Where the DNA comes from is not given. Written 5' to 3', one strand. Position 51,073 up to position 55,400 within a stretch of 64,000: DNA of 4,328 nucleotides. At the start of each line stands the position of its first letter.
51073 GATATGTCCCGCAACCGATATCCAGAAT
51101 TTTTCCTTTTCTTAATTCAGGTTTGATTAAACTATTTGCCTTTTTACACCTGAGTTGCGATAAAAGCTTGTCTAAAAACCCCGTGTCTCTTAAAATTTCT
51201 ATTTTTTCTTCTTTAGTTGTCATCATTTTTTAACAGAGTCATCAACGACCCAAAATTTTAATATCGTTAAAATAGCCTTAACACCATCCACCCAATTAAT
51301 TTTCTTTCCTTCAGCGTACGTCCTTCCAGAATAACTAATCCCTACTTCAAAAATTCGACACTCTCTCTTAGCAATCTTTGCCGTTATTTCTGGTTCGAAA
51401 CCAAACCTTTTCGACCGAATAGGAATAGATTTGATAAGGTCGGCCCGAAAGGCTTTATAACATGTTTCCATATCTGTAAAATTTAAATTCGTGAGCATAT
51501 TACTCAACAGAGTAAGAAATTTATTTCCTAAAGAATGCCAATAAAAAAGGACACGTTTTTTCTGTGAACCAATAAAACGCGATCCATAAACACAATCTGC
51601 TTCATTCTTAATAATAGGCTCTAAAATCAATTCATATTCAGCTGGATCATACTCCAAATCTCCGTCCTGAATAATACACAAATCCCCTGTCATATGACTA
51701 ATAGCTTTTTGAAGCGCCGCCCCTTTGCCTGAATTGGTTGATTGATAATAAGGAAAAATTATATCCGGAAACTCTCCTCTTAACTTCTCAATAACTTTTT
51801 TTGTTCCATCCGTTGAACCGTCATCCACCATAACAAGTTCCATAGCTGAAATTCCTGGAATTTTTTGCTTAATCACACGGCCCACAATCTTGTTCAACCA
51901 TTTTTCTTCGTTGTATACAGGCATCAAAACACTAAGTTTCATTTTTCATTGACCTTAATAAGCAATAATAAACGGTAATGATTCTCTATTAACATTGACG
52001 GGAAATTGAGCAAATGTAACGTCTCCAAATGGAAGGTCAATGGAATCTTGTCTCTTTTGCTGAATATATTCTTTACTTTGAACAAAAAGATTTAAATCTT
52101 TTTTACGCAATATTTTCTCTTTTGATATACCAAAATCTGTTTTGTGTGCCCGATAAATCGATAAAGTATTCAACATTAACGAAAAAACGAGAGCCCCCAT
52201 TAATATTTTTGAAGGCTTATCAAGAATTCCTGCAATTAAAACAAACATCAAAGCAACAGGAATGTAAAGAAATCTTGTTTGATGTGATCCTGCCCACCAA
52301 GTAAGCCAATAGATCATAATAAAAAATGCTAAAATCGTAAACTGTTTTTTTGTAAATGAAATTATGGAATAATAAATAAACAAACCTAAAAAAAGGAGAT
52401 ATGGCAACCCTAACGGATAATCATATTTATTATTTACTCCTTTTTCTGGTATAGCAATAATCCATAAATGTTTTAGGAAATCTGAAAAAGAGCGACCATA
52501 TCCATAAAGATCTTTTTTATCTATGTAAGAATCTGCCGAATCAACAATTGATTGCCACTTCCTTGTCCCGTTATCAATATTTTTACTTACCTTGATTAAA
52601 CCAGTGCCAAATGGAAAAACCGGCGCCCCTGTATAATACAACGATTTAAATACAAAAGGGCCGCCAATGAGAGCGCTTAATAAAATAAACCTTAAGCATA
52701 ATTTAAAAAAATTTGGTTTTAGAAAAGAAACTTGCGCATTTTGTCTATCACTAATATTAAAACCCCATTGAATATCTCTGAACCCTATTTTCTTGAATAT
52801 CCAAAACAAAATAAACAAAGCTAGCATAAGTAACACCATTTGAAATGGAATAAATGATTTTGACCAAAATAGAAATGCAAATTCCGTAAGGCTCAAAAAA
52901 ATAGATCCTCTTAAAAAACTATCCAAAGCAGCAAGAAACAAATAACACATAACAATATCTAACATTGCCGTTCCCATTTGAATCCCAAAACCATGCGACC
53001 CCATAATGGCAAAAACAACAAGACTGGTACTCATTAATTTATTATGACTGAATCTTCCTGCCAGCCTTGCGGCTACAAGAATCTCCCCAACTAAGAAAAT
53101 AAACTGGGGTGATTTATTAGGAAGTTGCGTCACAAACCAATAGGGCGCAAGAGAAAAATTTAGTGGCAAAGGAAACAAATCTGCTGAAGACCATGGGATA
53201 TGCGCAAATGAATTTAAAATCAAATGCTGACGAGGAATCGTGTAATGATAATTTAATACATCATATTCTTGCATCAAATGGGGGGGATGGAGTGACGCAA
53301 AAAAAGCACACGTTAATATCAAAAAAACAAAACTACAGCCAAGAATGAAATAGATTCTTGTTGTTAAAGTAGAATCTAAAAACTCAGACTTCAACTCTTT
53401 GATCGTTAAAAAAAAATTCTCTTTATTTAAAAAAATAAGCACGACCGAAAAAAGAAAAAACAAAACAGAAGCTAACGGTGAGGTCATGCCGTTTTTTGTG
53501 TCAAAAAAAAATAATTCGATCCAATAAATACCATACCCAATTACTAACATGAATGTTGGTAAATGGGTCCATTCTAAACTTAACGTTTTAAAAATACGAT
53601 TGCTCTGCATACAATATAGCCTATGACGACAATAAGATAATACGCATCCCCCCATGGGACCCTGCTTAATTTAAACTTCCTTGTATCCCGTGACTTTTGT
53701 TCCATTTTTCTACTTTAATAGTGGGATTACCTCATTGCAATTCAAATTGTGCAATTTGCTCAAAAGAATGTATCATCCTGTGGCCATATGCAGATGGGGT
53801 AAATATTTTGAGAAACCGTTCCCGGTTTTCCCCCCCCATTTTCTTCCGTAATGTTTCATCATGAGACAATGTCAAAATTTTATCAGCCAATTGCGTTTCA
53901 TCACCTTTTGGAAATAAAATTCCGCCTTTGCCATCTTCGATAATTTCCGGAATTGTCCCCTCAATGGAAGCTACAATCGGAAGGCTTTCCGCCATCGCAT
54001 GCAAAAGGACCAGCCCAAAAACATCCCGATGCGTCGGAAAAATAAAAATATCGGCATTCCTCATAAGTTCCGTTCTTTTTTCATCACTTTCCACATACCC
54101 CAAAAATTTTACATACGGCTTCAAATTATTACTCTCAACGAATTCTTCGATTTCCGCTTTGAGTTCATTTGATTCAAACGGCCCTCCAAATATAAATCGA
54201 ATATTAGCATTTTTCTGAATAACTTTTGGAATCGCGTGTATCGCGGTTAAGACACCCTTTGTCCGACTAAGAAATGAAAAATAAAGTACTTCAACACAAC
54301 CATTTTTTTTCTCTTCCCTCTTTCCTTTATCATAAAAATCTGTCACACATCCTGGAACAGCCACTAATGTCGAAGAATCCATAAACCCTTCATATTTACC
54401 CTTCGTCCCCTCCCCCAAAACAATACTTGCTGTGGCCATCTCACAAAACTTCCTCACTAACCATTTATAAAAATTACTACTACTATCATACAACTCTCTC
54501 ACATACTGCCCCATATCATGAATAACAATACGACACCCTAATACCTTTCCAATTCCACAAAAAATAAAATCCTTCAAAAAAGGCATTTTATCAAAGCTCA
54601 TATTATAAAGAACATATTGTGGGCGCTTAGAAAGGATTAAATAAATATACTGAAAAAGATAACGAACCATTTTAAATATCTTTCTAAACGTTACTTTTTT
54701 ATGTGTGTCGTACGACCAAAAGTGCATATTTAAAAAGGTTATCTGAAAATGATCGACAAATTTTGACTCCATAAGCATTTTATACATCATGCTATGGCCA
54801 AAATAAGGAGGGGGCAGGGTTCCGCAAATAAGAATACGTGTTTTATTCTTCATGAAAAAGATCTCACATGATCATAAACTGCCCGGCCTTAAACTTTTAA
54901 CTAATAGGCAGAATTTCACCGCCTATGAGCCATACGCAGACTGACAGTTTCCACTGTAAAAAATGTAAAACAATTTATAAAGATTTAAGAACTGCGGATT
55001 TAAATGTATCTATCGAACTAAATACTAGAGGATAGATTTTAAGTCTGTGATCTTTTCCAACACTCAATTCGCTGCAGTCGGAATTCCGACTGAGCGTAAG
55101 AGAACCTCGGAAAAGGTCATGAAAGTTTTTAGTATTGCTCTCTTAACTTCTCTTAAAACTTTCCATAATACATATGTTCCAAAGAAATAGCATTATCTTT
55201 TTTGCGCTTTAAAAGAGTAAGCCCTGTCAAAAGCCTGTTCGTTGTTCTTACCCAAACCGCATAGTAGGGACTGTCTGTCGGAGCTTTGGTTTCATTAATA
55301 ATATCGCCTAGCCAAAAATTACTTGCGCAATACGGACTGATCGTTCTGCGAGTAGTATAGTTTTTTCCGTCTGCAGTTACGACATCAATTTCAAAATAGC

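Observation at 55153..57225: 690-aa orphan protein with no recognisable domain, in the middle of the glycan operon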

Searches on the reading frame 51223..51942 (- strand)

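Call 6: search_protein_families(library=pfam, proteins=[window:51223-51942:-], max_evalue=0.01)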
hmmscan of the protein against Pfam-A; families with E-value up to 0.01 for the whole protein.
window:51223-51942:- (239 aa): 3 families
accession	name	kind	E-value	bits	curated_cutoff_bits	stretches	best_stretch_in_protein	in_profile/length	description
PF00535.33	Glycos_transf_2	-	9.1e-32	110.7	23.3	1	4-171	1-165/168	Glycosyl transferase family 2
PF13641.12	Glyco_tranf_2_3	-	1.9e-07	31.8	27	1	3-159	3-148/230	Glycosyltransferase like family 2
PF10111.15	Glyco_tranf_2_2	-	0.00021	21.3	27.3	1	4-108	1-104/276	Glycosyltransferase like family 2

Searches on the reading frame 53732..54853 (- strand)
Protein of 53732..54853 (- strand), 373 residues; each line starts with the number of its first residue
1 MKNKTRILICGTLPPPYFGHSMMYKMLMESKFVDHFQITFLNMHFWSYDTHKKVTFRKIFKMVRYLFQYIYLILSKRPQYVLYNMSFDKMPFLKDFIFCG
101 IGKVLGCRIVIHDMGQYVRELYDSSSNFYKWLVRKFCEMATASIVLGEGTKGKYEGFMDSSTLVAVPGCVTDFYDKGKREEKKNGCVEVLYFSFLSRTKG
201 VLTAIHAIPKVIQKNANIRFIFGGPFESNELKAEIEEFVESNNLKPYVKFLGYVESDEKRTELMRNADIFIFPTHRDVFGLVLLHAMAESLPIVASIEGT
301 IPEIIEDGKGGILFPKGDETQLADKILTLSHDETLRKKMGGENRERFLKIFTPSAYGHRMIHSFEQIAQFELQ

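Call 6: search_protein_families(library=pfam, proteins=[window:53732-54853:-], max_evalue=0.01)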
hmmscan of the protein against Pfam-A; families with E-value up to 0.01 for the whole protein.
window:53732-54853:- (373 aa): 3 families
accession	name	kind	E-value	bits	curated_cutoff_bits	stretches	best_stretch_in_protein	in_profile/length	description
PF00534.26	Glycos_transf_1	-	1.9e-30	106.1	26.4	1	181-345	10-171/172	Glycosyl transferases group 1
PF13692.12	Glyco_trans_1_4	-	1.1e-29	104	27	1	189-332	4-142/142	Glycosyl transferases group 1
PF20706.3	GT4-conflict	-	2.2e-10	40.5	26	1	160-298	172-313/385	Family 4 Glycosyltransferase in conflict systems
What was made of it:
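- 53732..54853 (-): Downstream GT4 glycosyltransferase. Pfam PF00534 and PF13692 (call 6).
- Checked: It sits between a GT4 glycosyltransferase (53732-54853) and a 408-aa protein with a C-terminal RidA domain (57276-58502) (call 6).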

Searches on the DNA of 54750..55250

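Call 58: search_rna_families(source=window, start=54750, end=55250, threshold=evalue, max_evalue=1)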
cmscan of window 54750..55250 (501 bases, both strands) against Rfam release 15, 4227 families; matches with E-value up to 1: 1.
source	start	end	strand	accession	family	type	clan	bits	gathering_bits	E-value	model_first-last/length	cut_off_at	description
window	55187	55223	+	RF02914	DUF805b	Cis-reg;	CL00115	14.1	35.6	0.35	1-35/35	no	DUF805b RNA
